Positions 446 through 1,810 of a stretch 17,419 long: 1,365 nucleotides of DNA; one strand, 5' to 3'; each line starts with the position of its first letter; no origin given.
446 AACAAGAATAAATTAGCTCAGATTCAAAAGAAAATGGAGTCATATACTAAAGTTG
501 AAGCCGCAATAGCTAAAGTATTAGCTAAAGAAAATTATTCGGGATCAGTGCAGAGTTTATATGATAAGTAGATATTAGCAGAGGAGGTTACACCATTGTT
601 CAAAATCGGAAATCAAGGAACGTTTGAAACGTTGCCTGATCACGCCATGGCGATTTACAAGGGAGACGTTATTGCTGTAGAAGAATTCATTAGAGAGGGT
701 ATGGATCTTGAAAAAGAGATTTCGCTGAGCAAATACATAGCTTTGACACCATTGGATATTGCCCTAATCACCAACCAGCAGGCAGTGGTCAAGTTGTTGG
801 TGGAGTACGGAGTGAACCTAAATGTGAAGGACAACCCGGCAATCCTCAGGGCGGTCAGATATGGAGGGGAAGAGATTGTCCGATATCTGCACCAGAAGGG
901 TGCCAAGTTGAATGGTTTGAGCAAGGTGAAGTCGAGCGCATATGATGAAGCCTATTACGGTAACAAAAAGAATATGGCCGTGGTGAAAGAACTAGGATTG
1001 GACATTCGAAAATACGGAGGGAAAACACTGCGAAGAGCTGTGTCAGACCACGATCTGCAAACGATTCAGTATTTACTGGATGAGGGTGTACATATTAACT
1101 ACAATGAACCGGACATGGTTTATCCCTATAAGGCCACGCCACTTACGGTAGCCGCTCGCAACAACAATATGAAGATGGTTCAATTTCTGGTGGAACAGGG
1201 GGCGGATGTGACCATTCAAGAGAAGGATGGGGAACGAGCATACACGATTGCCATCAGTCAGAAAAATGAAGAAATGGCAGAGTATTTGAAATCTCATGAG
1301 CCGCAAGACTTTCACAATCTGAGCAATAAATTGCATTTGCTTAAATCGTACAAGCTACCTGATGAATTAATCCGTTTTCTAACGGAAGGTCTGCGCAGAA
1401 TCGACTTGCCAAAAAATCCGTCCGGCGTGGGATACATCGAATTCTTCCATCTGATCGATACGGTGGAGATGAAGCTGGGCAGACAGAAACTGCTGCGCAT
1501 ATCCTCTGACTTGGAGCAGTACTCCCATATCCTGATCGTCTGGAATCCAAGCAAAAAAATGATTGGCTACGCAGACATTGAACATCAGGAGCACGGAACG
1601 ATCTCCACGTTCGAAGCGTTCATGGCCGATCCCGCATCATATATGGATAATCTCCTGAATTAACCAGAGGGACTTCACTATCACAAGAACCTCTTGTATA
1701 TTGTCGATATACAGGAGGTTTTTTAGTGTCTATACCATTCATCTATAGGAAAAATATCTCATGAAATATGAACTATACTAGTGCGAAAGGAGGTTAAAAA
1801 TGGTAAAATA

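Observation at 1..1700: AT-rich accessory segment carrying an orphan ankyrin-SUKH (SMI1/KNR4-like) immunity-type protein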

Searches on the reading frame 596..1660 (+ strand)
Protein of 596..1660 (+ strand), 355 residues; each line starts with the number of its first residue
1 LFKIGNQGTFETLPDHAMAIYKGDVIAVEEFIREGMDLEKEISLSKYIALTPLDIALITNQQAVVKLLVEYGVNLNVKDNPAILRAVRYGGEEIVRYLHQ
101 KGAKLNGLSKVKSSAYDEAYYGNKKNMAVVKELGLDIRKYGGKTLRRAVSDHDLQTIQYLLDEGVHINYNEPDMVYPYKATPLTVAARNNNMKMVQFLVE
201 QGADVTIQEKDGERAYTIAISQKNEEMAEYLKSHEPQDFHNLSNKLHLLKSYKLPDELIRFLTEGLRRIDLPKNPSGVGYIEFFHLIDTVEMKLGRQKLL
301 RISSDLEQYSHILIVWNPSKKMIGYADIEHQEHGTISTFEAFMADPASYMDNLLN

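Call 5: search_protein_families(library=pfam, proteins=[window:596-1660:+], max_evalue=10)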
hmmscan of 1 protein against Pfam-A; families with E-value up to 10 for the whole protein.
window:596-1660:+ (355 aa): 7 families
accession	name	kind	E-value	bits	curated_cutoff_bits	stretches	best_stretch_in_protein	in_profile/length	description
PF12796.13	Ank_2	-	1e-23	84.1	27.3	2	147-234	3-82/90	Ankyrin repeats (3 copies)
PF00023.36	Ank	-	3.7e-20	71.3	21.1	3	180-208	3-31/33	Ankyrin repeat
PF13637.12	Ank_4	-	8.6e-19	67.6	22.7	4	183-231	1-49/50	Ankyrin repeats (many copies)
PF13606.12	Ank_3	-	1.9e-16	58.7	22.3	3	180-206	3-29/30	Ankyrin repeat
PF13857.12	Ank_5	-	3e-12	47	27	2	177-219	14-56/56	Ankyrin repeats (many copies)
PF24521.3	Ank_KRIT1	-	0.00012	22.3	80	2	175-229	81-135/149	KRIT1 ankyrin-repeats domain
PF23745.1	ANK_LRRK2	-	0.02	15.2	27.5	1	145-231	35-112/130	LRRK2 ANK repeat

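Call 7: search_protein_families(library=ncbifam, proteins=[window:596-1660:+], max_evalue=10)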
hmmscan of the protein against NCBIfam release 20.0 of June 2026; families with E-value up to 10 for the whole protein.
window:596-1660:+ (355 aa): 11 families
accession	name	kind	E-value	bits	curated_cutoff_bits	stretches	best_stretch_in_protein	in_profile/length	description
NF043029.1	T4SS_AnkY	equivalog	3.8e-12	45.4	600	2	141-222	458-534/543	Dot/Icm T4SS effector AnkY/LegA9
NF043028.1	T4SS_AnkX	equivalog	7.7e-12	44.2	1400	3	54-171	553-682/938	Dot/Icm T4SS effector AnkN/AnkX/LegA8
NF041931.2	MzaA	equivalog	1.1e-11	44.3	800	2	180-234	36-90/726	MZA anti-phage system associated sigma-70 family RNA polymerase sigma factor MzaA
NF043023.1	T4SS_AnkH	equivalog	2.8e-09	36.2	600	2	136-234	27-120/467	Dot/Icm T4SS effector AnkH/LegA3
NF043022.1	T4SS_AnkG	equivalog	8.8e-08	31.3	500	2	158-225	382-449/455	Dot/Icm T4SS effector AnkG/AnkZ/LegA7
TIGR00870.1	trp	subfamily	7.7e-07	27.5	498.75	2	180-207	132-159/747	transient-receptor-potential calcium channel protein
NF043021.1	T4SS_AnkF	equivalog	1.8e-05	23.2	1000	2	141-211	585-651/917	Dot/Icm T4SS effector AnkF/LegA14/Ceg31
NF043019.1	T4SS_AnkC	equivalog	2e-05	23.7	450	2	130-206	115-194/459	Dot/Icm T4SS effector AnkC/LegA12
NF043020.1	T4SS_AnkD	equivalog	0.0032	16.5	500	1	181-253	83-147/426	Dot/Icm T4SS effector AnkD/LegA15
NF043025.1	T4SS_AnkJ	equivalog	0.012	15.2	300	1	153-205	67-115/247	Dot/Icm T4SS effector AnkJ/LegA11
NF038106.1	gamma_NF038106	equivalog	0.087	13.1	50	1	191-232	48-90/93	PA4642 family protein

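Call 20: find_related_loci(query=window:596-1660:+, collection=genome_contigs, flank=10000)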
Query window:596-1660:+ (355 aa) in genome_contigs; peptide patterns used: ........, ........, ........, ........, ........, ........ (x = any residue, [..] = any of these).
356 stretches matched a pattern; 21 encode a relative of the query (tblastn E <= 1e-3); 21 distinct loci.
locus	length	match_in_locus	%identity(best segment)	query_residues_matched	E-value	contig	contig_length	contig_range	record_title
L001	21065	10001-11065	89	1-355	0e+0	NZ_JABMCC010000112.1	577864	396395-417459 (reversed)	Paenibacillus taichungensis strain DSM 19942 k141_169, whole genome shotgun sequence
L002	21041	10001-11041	82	1-347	0e+0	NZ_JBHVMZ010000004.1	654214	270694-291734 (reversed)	Paenibacillus sp. NPDC057886 NPDC057886_T32_C2.ctg-0004, whole genome shotgun sequence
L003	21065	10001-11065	79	1-355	0e+0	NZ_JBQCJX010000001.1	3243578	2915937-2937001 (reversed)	Paenibacillus sp. SAF-068 NODE_1_length_3243578_cov_551.610037, whole genome shotgun sequence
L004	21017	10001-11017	82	1-339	0e+0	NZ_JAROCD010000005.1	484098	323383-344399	Paenibacillus vandeheii strain F6_3S_P_1C NODE_5_length_484098_cov_261.262526, whole genome shotgun sequence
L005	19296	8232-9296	76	1-355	0e+0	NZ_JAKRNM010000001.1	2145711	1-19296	Paenibacillus sp. ACRRY NODE_1_length_2145711_cov_18.551965_pilon, whole genome shotgun sequence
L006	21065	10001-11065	75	1-355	0e+0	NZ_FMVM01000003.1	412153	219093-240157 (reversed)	Paenibacillus polysaccharolyticus strain BL9, whole genome shotgun sequence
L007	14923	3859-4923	75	1-355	0e+0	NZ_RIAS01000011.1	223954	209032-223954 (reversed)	Paenibacillus amylolyticus strain 27C64 NODE_11_length_223954_cov_17.4809_ID_21, whole genome shotgun sequence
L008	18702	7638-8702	74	1-355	0e+0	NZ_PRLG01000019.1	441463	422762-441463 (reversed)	Paenibacillus illinoisensis strain E3 NODE_51_length_441423_cov_218.117981, whole genome shotgun sequence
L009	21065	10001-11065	74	1-355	0e+0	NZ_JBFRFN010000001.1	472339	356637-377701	Paenibacillus sp. 2TAF8 SCAFFOLD_0, whole genome shotgun sequence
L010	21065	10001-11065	74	1-355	0e+0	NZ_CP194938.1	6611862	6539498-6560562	Paenibacillus amylolyticus strain Lu_Sv_028 chromosome, complete genome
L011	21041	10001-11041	75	1-355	0e+0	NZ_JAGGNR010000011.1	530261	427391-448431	Paenibacillus polymyxa strain ISL-58 ISL58_12, whole genome shotgun sequence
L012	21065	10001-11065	72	1-355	0e+0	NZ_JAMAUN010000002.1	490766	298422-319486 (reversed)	Paenibacillus polysaccharolyticus strain MER 26 NODE_2_length_490766_cov_66.394053, whole genome shotgun sequence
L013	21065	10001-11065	71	1-355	4e-179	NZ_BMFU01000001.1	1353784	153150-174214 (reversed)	Paenibacillus silvae strain CGMCC 1.12770 sequence01, whole genome shotgun sequence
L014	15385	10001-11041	69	1-347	3e-165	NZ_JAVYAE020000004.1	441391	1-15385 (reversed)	Paenibacillus hubeiensis strain ES5-4 NODE_4_length_441391_cov_82.456611, whole genome shotgun sequence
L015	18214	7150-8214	75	1-355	0e+0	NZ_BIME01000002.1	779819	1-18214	Paenibacillus illinoisensis NBRC 15959 PIL01S_CON000002, whole genome shotgun sequence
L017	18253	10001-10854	78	1-355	2e-91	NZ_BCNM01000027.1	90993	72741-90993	Paenibacillus pabuli NBRC 13638, whole genome shotgun sequence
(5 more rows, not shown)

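Call 36: search_protein_families(library=pfam, proteins=[L001:6212-6940:+, L001:6971-8050:+, L001:8163-9137:-, L002:5332-7665:+, L002:7658-8440:+, L002:8472-9794:+, L009:6349-9828:-, L011:9514-9930:+, L001:5571-6176:+, L001:4870-5529:-], max_evalue=0.001)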
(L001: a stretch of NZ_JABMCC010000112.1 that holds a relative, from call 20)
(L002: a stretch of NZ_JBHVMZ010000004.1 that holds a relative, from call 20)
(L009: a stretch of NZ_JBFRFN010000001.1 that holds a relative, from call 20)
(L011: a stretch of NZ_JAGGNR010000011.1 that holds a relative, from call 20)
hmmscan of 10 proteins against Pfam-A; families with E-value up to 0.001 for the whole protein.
L001:6212-6940:+ (243 aa): 1 family
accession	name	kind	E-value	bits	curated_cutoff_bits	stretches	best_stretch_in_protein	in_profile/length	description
PF07099.16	DUF1361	-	1.7e-41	142.3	25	1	41-212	1-169/169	Protein of unknown function (DUF1361)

L001:6971-8050:+ (360 aa): 2 families
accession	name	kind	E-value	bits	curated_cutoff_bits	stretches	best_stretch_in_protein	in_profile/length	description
PF00144.29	Beta-lactamase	-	2.6e-51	175.2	27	1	27-348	2-316/329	Beta-lactamase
PF13354.11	Beta-lactamase2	-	0.0002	21.2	22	0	254-302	129-177/214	Beta-lactamase enzyme family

L001:8163-9137:- (324 aa): 1 family
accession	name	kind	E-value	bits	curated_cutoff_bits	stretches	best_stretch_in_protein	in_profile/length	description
PF00144.29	Beta-lactamase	-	3.7e-24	86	27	1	23-302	20-312/329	Beta-lactamase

L002:5332-7665:+ (778 aa): 1 family
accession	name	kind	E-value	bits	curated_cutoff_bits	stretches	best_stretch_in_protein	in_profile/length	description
PF02687.27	FtsX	-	1.1e-18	67.9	25.5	2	259-365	2-106/120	FtsX-like permease C-terminal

L002:7658-8440:+ (261 aa): 3 families
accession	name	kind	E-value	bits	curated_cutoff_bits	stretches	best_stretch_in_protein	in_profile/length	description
PF00005.33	ABC_tran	-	3.1e-32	112.5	25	1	32-181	1-136/137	ABC transporter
PF13304.12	AAA_21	-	1.3e-07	32.5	27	0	45-122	2-83/304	AAA domain, putative AbiEii toxin, Type IV TA system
PF13555.12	AAA_29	-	0.00055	20.1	27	0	38-59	18-39/61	P-loop containing region of AAA domain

L002:8472-9794:+ (441 aa): 4 families
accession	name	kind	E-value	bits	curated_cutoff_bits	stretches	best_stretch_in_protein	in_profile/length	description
PF07690.21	MFS_1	-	4.6e-34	118.3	33.4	1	15-358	1-345/347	Major Facilitator Superfamily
PF05977.19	MFS_3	-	2.1e-16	59.9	27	1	12-214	12-212/524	Transmembrane secretion effector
PF12832.13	MFS_1_like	-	5.6e-10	39.3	25.2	1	34-351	23-345/373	MFS_1 like family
PF13347.12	MFS_2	-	1.2e-05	24.5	27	1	11-167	225-378/427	MFS/sugar transport protein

L009:6349-9828:- (1159 aa): 1 family
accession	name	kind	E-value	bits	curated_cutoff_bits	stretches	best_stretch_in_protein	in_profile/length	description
PF13289.12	SIR2_2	-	2.3e-21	76.8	24.5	1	127-260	3-141/141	SIR2-like domain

L011:9514-9930:+ (139 aa): 1 family
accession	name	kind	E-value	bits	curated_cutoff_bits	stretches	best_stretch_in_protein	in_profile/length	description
PF20648.2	DUF6809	-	9e-27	94.2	27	1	53-134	3-84/85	Family of unknown function (DUF6809)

L001:5571-6176:+ (202 aa): 0 families

L001:4870-5529:- (219 aa): 1 family
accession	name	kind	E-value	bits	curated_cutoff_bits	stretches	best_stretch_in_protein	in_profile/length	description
PF07875.18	Coat_F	-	1e-13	51.7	25.7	1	126-187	2-63/63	Coat F domain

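Call 64: predict_structure(alignment_id=A6)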
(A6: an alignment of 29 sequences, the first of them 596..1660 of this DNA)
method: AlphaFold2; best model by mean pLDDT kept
length: 355 residues; sequences in the alignment: 29
mean_pLDDT: 95.6   pTM: 0.88
mean pLDDT of the five models: 95.6, 94.9, 94.4, 94.2, 93.8
residues with pLDDT >= 90: 326; 70-90: 29; 50-70: 0; < 50: 0
segments of 3 or more residues with pLDDT < 50: none
pLDDT, mean of each block of 10 residues (from residue 1): 93 97 98 97 95 97 98 95 97 98 93 94 97 97 98 98 98 92 98 98 97 96 97 97 95 96 91 90 96 93 93 96 95 95 95 90
secondary structure, 60 per line:
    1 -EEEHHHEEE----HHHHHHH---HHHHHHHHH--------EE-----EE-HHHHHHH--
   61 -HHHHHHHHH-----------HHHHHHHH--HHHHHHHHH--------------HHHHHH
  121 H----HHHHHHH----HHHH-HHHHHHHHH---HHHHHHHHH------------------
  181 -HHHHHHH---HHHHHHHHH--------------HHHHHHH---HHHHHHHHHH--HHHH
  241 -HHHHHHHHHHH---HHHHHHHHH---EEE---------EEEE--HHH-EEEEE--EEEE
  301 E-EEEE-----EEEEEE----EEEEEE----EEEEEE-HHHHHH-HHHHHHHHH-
elements in order: E2-4 E8-10 H15-21 H25-33 H52-58 H62-70 H82-89 H92-100 H115-121 H126-132 H137-140 H142-150 H154-162 H182-188 H192-200 H215-221 H225-234 H237-240 H242-252 H256-264 E268-270 E280-283 E290-294 E297-301 E303-306 E312-317 E322-327 E332-337 H339-344 H346-354

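Call 74: search_protein_families(library=padloc, proteins=[window:596-1660:+, L009:6349-9828:-], max_evalue=0.01)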
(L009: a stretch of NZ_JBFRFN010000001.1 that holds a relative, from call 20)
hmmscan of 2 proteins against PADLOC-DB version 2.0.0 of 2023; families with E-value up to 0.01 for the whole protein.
window:596-1660:+ (355 aa): 2 families
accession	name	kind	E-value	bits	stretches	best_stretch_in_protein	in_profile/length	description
PDLC04783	PDC-M72A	-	1e-19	69.1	2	142-232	297-387/392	-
PDLC02908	Ankyrin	-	0.00019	17.8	1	179-234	736-791/880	-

L009:6349-9828:- (1159 aa): 4 families
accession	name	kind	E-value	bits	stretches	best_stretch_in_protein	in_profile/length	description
PDLC02184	Dsr2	-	3.7e-134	447.2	1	13-1144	8-1208/1222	-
PDLC00407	ThsA1|ThsA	-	1.2e-27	94.7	1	32-251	20-232/478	STALD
PDLC00409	ThsA1|ThsA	-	4.2e-19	66.9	1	33-240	22-222/242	STALD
PDLC02419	Aga_SIR2-PNTD1-PNTD2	-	0.00044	17.1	1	127-219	123-217/558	Class I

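Call 75: search_dna_similar(query=window:596-1660:+, collection=plasmids, mode=protein, max_rows=15)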
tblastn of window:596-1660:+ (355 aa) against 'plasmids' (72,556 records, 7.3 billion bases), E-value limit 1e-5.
Records with a match: 9; places in all: 14; records where one place covers at least 80% of the query: 1.
Best place of each record, by identity: <60% 9.
By first word of the organism name: Sinorhizobium 2; Subdoligranulum 1; Paenibacillus 1; Candidatus 1; Spiroplasma 1; Calothrix 1; Thermus 1; Priestia 1.
By predicted mobility (MOB-suite, as given by PLSDB): non-mobilizable 6; conjugative 3.
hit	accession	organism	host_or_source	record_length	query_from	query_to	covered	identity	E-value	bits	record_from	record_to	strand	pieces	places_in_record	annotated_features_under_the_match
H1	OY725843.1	Subdoligranulum variabile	-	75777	1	354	100%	38.2%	1e-79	272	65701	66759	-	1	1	record has no annotation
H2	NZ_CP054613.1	Paenibacillus cellulosilyticus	cell culture,soil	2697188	76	341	75%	37.5%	5e-47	177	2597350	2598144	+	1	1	none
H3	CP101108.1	Candidatus Cardinium sp.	Dermatophagoides farinae,symbiont ...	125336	26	227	57%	30.0%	1e-7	61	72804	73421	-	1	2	ankyrin repeat domain-containing protein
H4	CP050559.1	Sinorhizobium meliloti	Melilotus officinalis,cell culture,root ...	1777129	29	251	63%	27.0%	6e-7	59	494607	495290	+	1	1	hypothetical protein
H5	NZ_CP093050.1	Spiroplasma poulsonii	Drosophila hydei,insect hemolymph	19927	10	231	63%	26.2%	2e-9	67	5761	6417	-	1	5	ankyrin repeat domain-containing protein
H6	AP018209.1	Calothrix brevissima NIES-22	-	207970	51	234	52%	29.1%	6e-6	56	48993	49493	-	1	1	hypothetical protein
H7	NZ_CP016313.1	Thermus brockianus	whole organism,environmental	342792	51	232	51%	28.9%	6e-7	59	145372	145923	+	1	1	ankyrin repeat domain-containing protein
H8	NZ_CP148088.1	Sinorhizobium meliloti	Medicago sativa,cell culture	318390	27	234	59%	25.0%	6e-6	56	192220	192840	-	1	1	ankyrin repeat domain-containing protein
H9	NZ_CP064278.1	Priestia megaterium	cell culture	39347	141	232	26%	33.7%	7e-6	56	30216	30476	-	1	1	ankyrin repeat domain-containing protein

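Call 97: get_annotated_region(hit=H1, flank=6000)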
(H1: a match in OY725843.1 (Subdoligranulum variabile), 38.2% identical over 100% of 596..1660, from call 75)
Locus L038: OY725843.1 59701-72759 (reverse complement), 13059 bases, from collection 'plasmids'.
description: Subdoligranulum variabile strain Subdoligranulum variabile TSDC17.2-1.1 genome assembly, plasmid: 9
organism: Subdoligranulum variabile (NCBI taxid 214851)
taxonomy: Bacteria; Bacillota; Clostridia; Eubacteriales; Oscillospiraceae; Subdoligranulum; Subdoligranulum variabile
host: -; source: -; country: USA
typing (MOB-suite, as given by PLSDB): non-mobilizable
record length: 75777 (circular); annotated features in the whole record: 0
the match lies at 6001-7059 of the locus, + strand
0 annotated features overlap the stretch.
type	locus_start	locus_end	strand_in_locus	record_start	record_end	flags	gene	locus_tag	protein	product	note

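Call 100: search_protein_families(library=pfam, proteins=[L038:2212-4224:+, L038:4475-5014:+, L038:4971-5633:+, L038:5649-5990:+, L038:7156-7569:+, L038:7590-8156:+, L038:8183-9034:+, L038:9645-10598:+, L038:10629-11360:+, L038:11782-12534:+], max_evalue=0.01)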
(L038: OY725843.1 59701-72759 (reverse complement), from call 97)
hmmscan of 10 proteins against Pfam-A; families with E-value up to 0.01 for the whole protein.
L038:2212-4224:+ (671 aa): 3 families
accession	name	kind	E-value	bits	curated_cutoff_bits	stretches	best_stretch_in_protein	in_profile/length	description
PF05076.18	SUFU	-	3.1e-37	128.5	25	1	193-367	2-171/172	Suppressor of fused protein (SUFU)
PF09951.15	Imm33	-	8.8e-19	67.6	25.4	1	569-661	1-86/87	Immunity protein Imm33 domain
PF25191.1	DUF7832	-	3.4e-17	63.1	27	1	384-483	2-97/115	Domain of unknown function (DUF7832)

L038:4475-5014:+ (180 aa): 0 families

L038:4971-5633:+ (221 aa): 0 families

L038:5649-5990:+ (114 aa): 0 families

L038:7156-7569:+ (138 aa): 0 families

L038:7590-8156:+ (189 aa): 1 family
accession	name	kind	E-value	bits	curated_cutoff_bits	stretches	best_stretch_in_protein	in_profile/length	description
PF14433.11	SUKH-3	-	1.6e-09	38.5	23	1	18-148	2-124/146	SUKH-3 immunity protein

L038:8183-9034:+ (284 aa): 1 family
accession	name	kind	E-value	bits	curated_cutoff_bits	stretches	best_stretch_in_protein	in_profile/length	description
PF09234.15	DUF1963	-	5.5e-50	171.2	23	1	30-283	1-216/216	Domain of unknown function (DUF1963)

L038:9645-10598:+ (318 aa): 1 family
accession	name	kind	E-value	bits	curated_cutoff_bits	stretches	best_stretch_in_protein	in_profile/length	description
PF14025.11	DUF4241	-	5e-67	226.1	27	1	120-304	1-188/189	Protein of unknown function (DUF4241)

L038:10629-11360:+ (244 aa): 2 families
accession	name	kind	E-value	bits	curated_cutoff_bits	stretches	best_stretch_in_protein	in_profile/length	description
PF15595.11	Imm51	-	6.5e-25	87.5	29.8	1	40-140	1-101/104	Immunity protein 51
PF21812.2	DUF6881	-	2.7e-10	41.1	27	1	142-231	1-88/90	Domain of unknown function (DUF6881)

L038:11782-12534:+ (251 aa): 3 families
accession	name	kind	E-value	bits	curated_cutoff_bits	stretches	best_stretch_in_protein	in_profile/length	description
PF09346.15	SMI1_KNR4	-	9.8e-11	42.8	25.4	1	129-234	4-123/125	SMI1 / KNR4 family (SUKH-1)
PF14568.11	SUKH_6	-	5.6e-08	33.8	27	1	142-234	15-119/119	SMI1-KNR4 cell-wall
PF14567.11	SUKH_5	-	0.00026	21.2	27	1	125-234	21-137/142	SMI1-KNR4 cell-wall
